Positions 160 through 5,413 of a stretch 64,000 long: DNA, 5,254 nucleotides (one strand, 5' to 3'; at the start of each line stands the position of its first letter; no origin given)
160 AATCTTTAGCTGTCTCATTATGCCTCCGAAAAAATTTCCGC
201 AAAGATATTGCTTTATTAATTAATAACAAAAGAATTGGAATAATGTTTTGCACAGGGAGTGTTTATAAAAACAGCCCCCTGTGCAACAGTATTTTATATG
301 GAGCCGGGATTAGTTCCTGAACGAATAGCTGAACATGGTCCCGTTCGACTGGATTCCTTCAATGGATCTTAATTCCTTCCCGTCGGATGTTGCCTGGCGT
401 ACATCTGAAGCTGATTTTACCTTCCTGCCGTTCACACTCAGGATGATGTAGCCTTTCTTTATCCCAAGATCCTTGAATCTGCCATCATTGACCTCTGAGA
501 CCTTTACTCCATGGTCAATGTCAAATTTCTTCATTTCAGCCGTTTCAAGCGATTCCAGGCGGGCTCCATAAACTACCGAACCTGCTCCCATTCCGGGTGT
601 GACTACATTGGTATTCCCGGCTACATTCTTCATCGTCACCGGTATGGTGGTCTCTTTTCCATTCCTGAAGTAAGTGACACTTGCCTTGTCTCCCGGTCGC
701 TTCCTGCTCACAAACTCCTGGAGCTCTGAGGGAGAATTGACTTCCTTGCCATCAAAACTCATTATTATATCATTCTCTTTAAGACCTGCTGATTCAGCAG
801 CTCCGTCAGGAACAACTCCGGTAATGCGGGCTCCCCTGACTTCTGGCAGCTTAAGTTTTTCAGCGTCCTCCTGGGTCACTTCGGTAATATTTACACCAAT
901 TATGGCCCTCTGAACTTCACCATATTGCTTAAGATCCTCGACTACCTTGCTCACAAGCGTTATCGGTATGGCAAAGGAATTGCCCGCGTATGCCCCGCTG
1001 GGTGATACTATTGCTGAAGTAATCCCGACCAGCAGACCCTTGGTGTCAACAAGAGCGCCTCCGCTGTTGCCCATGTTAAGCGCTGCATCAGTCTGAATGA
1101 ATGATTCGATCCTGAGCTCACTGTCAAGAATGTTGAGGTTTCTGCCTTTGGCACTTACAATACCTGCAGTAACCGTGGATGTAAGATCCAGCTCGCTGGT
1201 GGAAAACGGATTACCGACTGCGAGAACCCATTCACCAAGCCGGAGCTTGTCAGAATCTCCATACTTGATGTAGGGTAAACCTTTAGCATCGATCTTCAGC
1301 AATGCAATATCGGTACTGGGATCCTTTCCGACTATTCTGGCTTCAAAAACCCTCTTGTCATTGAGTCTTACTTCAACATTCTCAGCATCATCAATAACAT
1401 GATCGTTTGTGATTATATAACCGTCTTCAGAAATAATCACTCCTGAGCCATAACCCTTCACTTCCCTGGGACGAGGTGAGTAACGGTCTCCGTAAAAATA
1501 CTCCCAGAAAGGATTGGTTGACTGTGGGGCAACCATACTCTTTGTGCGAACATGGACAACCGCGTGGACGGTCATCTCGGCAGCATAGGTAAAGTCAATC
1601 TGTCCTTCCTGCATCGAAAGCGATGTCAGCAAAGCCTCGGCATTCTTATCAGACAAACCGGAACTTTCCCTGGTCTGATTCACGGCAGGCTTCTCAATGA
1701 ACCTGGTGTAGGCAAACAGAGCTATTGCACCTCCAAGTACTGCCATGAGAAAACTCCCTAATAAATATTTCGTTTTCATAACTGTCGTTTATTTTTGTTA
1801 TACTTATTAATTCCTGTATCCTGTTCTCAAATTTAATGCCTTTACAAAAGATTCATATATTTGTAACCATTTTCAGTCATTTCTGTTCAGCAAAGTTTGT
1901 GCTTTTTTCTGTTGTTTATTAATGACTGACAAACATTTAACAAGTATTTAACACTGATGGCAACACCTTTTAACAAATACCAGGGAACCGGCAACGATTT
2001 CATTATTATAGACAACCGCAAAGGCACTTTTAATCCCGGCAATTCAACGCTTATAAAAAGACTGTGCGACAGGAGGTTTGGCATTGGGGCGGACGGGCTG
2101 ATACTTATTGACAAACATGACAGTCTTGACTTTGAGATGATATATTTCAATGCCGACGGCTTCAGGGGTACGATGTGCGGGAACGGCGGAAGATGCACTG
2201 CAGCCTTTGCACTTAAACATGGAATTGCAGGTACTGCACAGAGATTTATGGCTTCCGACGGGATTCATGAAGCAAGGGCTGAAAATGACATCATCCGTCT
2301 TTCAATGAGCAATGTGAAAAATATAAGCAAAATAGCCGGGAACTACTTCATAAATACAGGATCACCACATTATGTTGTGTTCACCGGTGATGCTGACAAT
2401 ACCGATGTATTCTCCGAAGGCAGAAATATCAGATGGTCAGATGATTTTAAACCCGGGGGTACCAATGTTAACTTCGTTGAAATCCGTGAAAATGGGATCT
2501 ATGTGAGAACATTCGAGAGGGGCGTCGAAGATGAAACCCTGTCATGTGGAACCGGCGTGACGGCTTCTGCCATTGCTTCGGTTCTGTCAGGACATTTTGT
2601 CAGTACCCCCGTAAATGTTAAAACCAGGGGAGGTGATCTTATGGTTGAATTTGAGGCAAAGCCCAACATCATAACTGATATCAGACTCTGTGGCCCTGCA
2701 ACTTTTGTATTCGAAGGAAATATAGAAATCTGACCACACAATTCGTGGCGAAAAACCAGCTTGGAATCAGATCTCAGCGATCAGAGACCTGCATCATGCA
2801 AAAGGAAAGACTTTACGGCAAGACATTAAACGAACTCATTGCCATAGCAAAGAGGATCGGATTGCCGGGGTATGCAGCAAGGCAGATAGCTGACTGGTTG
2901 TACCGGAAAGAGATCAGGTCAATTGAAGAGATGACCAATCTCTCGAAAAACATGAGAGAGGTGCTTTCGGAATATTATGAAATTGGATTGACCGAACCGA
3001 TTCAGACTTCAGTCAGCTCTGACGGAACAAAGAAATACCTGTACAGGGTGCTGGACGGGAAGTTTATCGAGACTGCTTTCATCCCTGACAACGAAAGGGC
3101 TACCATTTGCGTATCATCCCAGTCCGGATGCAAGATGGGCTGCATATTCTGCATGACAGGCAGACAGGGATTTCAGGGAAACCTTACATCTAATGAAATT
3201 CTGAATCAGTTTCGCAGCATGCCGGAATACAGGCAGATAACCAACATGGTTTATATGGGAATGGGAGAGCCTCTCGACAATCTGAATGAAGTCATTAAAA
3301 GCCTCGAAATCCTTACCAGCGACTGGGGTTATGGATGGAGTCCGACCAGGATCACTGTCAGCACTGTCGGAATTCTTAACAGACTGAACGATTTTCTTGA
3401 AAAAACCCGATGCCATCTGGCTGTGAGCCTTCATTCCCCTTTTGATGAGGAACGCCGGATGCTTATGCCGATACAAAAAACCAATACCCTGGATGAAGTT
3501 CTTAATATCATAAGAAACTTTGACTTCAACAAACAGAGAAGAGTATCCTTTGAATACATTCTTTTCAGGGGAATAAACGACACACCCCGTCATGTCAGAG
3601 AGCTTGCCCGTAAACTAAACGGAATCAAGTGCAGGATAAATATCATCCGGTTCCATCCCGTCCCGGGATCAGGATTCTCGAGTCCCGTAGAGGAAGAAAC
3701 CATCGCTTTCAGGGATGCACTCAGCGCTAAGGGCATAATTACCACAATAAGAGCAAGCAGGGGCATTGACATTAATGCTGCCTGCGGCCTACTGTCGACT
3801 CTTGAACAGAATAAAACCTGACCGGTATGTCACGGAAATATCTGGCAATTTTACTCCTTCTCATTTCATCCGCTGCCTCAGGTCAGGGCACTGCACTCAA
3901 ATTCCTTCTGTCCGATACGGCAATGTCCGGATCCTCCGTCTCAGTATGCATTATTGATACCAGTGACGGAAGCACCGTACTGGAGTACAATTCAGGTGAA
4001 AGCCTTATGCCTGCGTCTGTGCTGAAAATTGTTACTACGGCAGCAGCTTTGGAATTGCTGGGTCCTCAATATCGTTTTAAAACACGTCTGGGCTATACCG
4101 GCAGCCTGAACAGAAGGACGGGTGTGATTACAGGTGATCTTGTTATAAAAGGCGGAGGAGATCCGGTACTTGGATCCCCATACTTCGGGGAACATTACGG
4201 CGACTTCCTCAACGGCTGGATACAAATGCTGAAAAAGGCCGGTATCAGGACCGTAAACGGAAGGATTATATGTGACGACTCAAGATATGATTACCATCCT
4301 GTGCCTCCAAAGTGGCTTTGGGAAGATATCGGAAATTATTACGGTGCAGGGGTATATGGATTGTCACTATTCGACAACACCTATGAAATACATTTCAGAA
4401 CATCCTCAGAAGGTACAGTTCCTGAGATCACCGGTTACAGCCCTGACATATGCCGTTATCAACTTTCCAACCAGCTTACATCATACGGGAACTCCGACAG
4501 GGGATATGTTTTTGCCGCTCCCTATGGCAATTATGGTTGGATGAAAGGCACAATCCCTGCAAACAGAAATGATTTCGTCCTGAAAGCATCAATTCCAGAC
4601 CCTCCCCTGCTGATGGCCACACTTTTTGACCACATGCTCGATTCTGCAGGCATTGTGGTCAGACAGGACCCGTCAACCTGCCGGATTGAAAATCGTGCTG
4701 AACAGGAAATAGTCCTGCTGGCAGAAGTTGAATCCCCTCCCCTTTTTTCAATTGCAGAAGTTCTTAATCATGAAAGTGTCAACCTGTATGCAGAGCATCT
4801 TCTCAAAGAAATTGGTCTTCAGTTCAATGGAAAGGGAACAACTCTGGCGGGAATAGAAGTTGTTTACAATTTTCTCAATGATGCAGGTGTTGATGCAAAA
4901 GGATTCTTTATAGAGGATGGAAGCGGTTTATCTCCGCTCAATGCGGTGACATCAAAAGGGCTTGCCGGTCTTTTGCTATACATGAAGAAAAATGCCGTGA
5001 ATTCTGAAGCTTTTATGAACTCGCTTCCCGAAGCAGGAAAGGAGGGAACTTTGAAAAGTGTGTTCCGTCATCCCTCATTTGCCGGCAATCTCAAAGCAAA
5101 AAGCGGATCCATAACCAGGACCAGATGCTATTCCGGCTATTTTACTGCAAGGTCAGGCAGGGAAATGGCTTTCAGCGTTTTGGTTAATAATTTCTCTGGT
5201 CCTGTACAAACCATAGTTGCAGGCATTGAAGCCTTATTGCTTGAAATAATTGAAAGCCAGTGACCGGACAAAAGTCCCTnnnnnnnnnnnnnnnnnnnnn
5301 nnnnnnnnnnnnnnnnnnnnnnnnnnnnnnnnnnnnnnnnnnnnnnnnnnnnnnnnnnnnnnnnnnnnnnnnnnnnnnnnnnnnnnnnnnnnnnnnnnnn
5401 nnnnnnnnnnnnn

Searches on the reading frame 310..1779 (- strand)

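Call 52: search_protein_families(library=pfam, proteins=[window:310-1779:-], max_evalue=0.00001)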
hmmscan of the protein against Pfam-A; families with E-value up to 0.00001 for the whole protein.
window:310-1779:- (489 aa): 5 families
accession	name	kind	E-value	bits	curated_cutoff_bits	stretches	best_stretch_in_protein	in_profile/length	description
PF13365.12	Trypsin_2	-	3.3e-34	119.1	27.6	1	111-253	1-144/144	Trypsin-like peptidase domain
PF13180.12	PDZ_2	-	1.8e-21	76.6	27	1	294-382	3-79/80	PDZ domain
PF00089.32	Trypsin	-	1.1e-16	61.7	20.6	1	112-278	28-218/220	Trypsin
PF00595.29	PDZ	-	3.6e-15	56.5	23.2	1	291-367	9-77/81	PDZ domain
PF17820.7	PDZ_6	-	2.7e-14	53.1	27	1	319-358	2-41/54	PDZ domain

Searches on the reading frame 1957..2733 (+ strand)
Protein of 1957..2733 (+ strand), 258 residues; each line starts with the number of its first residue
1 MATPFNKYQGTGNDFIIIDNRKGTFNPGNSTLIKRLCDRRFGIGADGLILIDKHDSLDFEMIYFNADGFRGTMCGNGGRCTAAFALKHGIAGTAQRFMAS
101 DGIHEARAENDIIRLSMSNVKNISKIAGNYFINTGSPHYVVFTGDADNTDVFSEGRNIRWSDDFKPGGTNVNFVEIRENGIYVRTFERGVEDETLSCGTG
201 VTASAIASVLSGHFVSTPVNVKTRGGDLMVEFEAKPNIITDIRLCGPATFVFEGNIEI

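Call 52: search_protein_families(library=pfam, proteins=[window:1957-2733:+], max_evalue=0.00001)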
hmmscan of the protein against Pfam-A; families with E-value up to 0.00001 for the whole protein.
window:1957-2733:+ (258 aa): 1 family
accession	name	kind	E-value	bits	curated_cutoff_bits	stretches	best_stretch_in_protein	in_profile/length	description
PF01678.24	DAP_epimerase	-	2.7e-42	144.1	34.7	2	131-236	2-108/121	Diaminopimelate epimerase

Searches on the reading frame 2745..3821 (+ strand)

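Call 52: search_protein_families(library=pfam, proteins=[window:2745-3821:+], max_evalue=0.00001)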
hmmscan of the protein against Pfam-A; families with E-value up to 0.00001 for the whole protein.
window:2745-3821:+ (358 aa): 2 families
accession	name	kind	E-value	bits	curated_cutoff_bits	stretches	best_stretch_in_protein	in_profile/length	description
PF04055.27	Radical_SAM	-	3.6e-17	63.5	29.5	1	124-281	2-158/166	Radical SAM superfamily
PF21016.3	RlmN_N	-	6.5e-11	42.3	24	1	23-80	3-60/60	Ribosomal RNA large subunit methyltransferase N-terminal domain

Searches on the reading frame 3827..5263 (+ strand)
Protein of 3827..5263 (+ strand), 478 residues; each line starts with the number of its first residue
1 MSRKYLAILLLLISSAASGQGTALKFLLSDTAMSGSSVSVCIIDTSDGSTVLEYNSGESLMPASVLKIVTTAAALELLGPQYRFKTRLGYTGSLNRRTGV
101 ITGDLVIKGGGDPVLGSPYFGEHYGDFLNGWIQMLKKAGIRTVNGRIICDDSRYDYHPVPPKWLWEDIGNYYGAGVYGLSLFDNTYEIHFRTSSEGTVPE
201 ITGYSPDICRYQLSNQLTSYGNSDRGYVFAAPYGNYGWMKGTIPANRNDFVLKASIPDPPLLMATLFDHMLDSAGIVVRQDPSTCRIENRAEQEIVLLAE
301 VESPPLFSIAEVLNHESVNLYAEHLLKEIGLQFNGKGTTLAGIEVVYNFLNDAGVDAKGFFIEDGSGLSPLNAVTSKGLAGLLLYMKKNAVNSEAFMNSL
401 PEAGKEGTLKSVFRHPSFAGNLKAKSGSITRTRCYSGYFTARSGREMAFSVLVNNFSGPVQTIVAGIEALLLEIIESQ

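Call 52: search_protein_families(library=pfam, proteins=[window:3827-5263:+], max_evalue=0.00001)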
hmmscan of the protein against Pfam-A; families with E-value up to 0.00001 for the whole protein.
window:3827-5263:+ (478 aa): 1 family
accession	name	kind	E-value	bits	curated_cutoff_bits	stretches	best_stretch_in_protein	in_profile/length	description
PF02113.21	Peptidase_S13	-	2.6e-82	277.4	22.8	1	24-460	5-429/444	D-Ala-D-Ala carboxypeptidase 3 (S13) family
